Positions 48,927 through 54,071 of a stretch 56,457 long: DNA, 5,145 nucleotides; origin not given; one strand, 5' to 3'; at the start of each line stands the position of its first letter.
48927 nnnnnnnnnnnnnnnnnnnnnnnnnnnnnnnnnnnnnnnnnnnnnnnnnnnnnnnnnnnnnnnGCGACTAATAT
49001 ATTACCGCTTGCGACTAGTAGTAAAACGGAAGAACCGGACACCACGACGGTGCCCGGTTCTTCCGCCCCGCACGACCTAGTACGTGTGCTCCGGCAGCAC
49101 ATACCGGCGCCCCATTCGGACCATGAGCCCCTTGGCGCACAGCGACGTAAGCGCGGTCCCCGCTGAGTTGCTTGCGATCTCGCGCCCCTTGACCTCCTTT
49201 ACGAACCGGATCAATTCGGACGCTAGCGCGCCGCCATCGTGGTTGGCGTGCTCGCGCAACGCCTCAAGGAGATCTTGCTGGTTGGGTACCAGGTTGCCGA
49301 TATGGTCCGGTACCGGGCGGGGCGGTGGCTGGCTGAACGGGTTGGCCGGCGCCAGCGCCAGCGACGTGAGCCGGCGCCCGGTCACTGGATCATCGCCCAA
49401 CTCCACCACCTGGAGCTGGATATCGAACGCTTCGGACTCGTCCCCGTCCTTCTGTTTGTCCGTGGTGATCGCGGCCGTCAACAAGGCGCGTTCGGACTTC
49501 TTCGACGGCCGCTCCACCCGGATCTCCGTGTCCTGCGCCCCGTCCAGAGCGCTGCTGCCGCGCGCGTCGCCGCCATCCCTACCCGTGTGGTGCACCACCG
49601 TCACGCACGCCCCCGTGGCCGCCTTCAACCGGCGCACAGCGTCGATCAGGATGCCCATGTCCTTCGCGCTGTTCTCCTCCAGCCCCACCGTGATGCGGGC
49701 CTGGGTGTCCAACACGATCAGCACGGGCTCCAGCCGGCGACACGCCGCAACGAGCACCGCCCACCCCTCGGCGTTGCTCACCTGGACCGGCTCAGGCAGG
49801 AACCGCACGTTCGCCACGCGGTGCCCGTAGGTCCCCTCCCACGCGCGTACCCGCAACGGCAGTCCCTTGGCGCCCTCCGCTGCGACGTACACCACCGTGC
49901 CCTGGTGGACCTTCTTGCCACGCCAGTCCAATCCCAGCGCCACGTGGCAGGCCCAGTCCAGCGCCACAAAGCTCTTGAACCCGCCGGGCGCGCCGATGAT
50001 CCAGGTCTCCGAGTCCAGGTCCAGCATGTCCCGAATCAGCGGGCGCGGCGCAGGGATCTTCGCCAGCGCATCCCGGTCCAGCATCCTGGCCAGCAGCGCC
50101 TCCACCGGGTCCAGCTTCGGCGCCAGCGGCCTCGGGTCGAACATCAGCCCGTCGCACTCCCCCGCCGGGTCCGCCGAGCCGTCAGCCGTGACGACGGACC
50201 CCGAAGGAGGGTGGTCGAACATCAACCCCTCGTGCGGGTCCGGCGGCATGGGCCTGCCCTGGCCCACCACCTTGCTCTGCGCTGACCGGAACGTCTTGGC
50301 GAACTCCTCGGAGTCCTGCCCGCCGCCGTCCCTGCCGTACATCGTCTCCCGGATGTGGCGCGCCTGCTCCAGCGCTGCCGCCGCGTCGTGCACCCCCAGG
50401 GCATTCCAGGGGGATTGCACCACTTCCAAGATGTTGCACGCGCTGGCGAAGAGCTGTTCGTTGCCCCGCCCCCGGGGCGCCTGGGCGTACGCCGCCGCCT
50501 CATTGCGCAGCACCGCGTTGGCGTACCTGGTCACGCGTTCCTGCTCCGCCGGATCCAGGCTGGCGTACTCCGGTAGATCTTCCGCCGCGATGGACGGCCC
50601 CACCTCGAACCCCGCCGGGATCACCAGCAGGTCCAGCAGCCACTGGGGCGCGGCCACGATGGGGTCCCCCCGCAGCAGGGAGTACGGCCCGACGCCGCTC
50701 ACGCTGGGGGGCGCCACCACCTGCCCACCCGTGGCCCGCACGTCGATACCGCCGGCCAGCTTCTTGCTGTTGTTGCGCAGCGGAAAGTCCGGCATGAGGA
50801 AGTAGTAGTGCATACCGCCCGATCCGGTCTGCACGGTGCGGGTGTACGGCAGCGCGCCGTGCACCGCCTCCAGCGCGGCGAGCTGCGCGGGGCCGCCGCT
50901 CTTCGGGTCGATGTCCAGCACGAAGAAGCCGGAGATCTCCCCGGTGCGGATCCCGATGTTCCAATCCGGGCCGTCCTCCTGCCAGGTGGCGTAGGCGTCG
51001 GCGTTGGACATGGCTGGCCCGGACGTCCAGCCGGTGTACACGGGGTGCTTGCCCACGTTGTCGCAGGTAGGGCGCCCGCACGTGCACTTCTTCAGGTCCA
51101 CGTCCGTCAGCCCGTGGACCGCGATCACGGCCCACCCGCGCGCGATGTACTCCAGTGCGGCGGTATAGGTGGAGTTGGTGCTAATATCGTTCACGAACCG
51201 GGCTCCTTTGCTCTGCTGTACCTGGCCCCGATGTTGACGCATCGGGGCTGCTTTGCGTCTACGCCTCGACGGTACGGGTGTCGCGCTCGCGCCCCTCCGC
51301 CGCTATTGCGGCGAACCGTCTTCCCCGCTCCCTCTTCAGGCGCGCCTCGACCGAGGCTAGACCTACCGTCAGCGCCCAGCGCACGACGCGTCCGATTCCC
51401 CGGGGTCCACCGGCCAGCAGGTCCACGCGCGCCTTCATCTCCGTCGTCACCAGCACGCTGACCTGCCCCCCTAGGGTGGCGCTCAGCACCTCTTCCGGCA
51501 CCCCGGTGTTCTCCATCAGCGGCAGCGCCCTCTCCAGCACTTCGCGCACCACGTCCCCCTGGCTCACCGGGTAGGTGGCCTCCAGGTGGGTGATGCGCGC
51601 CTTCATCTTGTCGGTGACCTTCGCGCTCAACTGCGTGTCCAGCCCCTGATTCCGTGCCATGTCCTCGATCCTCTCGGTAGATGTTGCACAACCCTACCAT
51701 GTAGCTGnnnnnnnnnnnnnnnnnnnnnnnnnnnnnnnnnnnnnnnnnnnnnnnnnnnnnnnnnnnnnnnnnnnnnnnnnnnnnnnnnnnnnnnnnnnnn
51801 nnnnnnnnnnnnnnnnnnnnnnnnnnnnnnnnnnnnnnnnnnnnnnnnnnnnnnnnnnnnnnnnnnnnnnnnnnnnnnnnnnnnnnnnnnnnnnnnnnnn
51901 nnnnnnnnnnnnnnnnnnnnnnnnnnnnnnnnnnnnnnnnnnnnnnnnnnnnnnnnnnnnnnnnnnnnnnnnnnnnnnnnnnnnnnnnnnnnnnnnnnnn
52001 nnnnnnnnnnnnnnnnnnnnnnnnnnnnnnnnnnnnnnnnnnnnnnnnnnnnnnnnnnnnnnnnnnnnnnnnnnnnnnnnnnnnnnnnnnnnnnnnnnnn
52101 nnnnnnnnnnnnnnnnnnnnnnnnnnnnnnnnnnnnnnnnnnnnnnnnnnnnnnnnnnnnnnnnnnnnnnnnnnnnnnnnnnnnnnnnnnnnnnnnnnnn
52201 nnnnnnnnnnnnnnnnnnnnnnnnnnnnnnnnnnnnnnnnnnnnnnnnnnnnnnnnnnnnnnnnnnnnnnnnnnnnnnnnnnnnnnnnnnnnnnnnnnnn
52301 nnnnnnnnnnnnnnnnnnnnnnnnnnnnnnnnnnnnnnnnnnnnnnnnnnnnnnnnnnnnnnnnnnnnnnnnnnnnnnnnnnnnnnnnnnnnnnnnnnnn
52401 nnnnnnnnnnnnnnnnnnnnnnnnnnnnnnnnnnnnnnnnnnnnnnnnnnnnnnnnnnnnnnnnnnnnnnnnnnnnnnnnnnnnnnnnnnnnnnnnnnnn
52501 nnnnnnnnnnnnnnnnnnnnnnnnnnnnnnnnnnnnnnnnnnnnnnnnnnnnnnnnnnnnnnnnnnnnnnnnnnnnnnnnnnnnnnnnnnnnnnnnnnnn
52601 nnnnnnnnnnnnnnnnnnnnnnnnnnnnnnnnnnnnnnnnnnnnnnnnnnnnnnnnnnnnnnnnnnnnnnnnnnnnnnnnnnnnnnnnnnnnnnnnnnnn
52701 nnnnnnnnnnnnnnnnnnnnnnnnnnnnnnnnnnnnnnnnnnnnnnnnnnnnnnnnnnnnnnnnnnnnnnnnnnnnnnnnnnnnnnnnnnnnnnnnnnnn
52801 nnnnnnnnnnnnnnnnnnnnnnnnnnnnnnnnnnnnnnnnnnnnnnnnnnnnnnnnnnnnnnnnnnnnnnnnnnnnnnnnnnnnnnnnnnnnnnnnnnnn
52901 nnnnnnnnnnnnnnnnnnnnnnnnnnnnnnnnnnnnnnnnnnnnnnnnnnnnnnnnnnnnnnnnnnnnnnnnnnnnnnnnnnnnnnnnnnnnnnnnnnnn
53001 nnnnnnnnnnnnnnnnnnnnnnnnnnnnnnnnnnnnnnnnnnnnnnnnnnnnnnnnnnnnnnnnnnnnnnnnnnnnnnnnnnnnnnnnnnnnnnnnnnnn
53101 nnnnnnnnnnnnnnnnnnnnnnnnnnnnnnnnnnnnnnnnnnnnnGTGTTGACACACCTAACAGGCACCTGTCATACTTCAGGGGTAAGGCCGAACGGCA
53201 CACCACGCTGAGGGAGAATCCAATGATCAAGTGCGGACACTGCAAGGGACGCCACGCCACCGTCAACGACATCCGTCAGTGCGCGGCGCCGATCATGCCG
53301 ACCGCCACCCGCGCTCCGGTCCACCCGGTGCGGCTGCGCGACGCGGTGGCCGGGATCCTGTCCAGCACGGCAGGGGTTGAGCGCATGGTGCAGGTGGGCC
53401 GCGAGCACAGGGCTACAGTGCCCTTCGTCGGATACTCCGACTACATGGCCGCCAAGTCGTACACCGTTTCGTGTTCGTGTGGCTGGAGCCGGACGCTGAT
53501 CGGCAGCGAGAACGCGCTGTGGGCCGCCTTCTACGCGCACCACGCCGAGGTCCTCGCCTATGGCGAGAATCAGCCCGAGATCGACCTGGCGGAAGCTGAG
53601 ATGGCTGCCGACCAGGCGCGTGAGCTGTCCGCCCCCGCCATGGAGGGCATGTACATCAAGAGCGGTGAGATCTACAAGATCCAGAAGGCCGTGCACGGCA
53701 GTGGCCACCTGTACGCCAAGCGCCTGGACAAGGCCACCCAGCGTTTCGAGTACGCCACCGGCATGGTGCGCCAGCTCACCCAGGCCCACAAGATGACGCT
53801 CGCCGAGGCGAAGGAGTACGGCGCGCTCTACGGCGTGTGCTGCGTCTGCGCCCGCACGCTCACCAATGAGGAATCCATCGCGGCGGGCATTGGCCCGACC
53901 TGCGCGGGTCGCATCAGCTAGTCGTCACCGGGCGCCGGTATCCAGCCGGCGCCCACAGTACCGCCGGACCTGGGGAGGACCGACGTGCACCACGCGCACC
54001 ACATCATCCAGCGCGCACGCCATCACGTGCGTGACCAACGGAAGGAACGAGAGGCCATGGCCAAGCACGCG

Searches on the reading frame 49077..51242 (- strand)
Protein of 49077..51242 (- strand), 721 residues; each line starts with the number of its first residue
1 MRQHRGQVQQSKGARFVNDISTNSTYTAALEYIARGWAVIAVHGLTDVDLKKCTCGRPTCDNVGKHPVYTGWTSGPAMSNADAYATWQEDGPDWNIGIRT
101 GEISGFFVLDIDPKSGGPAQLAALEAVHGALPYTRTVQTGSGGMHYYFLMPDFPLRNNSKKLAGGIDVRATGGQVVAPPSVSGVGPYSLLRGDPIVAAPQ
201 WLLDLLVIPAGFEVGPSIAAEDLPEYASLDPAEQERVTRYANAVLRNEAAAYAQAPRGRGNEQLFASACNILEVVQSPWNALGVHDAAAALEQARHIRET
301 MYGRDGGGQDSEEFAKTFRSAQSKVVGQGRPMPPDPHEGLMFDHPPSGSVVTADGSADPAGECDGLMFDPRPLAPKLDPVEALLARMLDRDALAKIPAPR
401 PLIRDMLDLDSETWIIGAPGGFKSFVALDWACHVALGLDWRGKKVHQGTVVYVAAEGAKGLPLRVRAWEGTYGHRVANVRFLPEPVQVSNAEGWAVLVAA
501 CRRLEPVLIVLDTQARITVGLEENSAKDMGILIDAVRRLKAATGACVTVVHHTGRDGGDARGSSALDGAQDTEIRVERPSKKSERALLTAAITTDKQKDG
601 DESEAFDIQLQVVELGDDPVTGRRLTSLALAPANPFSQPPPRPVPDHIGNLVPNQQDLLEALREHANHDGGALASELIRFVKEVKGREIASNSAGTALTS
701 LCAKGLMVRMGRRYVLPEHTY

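Call 11: search_protein_families(library=pfam, proteins=[window:49077-51242:-], max_evalue=0.01)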
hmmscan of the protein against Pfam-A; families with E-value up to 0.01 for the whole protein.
window:49077-51242:- (721 aa): 2 families
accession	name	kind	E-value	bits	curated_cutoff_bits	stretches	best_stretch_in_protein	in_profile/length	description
PF09250.16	Prim-Pol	-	2.9e-37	129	22.8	1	29-201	1-158/158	Bifunctional DNA primase/polymerase, N-terminal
PF13481.12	AAA_25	-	5.5e-37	127.7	27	1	387-557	10-194/195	AAA domain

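Call 23: find_related_loci(query=window:49077-51242:-, collection=viral_contigs, flank=10000)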
Query window:49077-51242:- (721 aa) in viral_contigs; peptide patterns used: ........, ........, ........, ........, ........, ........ (x = any residue, [..] = any of these).
20 stretches matched a pattern; 19 encode a relative of the query (tblastn E <= 1e-3); 19 distinct loci.
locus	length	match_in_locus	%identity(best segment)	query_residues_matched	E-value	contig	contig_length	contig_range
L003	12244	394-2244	58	2-614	0e+0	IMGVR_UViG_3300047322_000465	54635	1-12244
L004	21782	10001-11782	58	17-614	0e+0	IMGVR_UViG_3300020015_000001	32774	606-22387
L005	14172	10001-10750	54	381-636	5e-75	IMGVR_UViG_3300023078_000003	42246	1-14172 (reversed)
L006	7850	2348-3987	46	48-613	2e-54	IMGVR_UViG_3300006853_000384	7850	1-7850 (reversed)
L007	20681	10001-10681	45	386-620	4e-51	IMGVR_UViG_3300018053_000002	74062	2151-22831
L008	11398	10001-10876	35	388-679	7e-35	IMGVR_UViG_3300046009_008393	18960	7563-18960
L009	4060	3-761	36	433-694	7e-33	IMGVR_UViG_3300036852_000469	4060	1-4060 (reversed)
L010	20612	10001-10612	39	415-618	4e-29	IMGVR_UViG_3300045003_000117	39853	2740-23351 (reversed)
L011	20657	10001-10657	38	415-634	7e-29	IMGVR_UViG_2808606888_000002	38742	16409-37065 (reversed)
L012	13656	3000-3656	38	415-634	6e-29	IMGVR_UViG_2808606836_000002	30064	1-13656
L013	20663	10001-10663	38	415-635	1e-28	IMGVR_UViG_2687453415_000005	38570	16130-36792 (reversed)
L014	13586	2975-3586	38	415-618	8e-28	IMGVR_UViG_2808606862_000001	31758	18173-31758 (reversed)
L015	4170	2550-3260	36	393-631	2e-27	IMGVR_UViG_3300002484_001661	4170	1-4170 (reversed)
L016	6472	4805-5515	36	393-631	2e-27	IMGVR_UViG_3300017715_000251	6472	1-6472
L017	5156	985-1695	36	393-631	2e-27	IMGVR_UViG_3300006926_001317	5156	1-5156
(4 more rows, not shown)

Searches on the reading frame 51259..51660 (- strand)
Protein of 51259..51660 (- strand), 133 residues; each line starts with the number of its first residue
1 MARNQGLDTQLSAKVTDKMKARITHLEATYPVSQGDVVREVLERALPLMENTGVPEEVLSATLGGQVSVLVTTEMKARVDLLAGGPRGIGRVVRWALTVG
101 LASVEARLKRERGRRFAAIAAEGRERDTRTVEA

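Call 11: search_protein_families(library=pfam, proteins=[window:51259-51660:-], max_evalue=0.01)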
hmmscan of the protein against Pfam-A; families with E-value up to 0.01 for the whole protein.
window:51259-51660:- (133 aa): 1 family
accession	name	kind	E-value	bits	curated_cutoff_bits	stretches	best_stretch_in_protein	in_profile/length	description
PF01402.27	RHH_1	-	0.0021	18.4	20.5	0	11-46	2-37/39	Ribbon-helix-helix protein, copG family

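Call 35: search_protein_families(library=phrogs, proteins=[window:51259-51660:-], max_evalue=0.01)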
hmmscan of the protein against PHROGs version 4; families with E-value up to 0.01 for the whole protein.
window:51259-51660:- (133 aa): 0 families

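Call 48: find_homologous_proteins(query=window:51259-51660:-, max_evalue=0.001)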
Query window:51259-51660:- (133 aa): 2 proteins with E <= 0.001 among 104 candidates.
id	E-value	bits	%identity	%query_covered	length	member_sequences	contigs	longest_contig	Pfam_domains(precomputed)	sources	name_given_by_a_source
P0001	1.6e-75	269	100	100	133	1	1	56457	-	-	-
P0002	1.4e-47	179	73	99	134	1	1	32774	-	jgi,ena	-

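Call 54: search_solved_structures(query=A4, max_evalue=10)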
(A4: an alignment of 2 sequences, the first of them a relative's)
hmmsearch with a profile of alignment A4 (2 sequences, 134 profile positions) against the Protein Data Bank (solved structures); distinct sequences matched with E-value up to 10: 6.
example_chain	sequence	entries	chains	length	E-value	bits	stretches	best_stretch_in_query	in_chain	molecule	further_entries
2iyq_A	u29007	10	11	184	0.36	14.3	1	81-132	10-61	SHIKIMATE KINASE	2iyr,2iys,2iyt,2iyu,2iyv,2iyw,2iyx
1l4u_A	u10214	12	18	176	0.43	14.1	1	81-132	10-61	SHIKIMATE KINASE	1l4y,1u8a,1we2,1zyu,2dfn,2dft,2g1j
5vjs_A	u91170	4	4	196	0.51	13.8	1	9-52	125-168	Reaction Center Maquette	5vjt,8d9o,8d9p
5vju_A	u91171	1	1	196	0.55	13.7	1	9-52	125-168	Reaction Center Maquette Leu71His variant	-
1h9j_A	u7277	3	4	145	0.65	13.5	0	38-84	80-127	MOLYBDENUM-BINDING-PROTEIN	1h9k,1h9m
6d9y_A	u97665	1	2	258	0.93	13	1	74-118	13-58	Short-chain dehydrogenase/reductase SDR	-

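Call 59: predict_structure(alignment_id=A4)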
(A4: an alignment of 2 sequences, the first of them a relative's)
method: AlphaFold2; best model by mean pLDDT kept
length: 133 residues; sequences in the alignment: 2
mean_pLDDT: 64.7   pTM: 0.57
mean pLDDT of the five models: 64.7, 50.3, 47.1, 45.2, 42.2
residues with pLDDT >= 90: 0; 70-90: 65; 50-70: 31; < 50: 37
segments of 3 or more residues with pLDDT < 50: 1-5, 63-86, 130-133
pLDDT, mean of each block of 10 residues (from residue 1): 48 62 81 77 77 61 43 42 52 77 87 79 59 47
secondary structure, 60 per line:
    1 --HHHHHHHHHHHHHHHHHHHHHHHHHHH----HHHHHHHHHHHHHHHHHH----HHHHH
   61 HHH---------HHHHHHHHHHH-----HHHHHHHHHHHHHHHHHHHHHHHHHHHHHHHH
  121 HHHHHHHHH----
elements in order: H3-29 H34-51 H56-63 H73-83 H89-129

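Call 68: find_related_loci(query=A5, collection=viral_contigs, flank=6000)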
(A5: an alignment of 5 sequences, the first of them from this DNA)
Query A5 (133 aa) in viral_contigs; peptide patterns used: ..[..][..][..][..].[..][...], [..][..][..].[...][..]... (x = any residue, [..] = any of these).
112 stretches matched a pattern; 4 encode a relative of the query (tblastn E <= 1e-3); 4 distinct loci.
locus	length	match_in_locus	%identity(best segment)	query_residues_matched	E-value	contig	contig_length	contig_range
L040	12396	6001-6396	73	1-132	1e-55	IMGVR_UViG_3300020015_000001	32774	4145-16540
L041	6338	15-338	64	1-108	4e-31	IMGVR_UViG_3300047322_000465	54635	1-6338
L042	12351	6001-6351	62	1-117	2e-30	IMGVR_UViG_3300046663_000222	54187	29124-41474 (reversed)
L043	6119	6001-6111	70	1-37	8e-12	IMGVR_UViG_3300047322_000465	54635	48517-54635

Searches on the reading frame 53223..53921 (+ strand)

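Call 11: search_protein_families(library=pfam, proteins=[window:53223-53921:+], max_evalue=0.01)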
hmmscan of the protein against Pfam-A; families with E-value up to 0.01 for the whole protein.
window:53223-53921:+ (232 aa): 1 family
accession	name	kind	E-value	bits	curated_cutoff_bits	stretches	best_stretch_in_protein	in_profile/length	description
PF19474.4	DUF6011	-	4e-15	55.5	26.6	1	197-231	2-36/37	Family of unknown function (DUF6011)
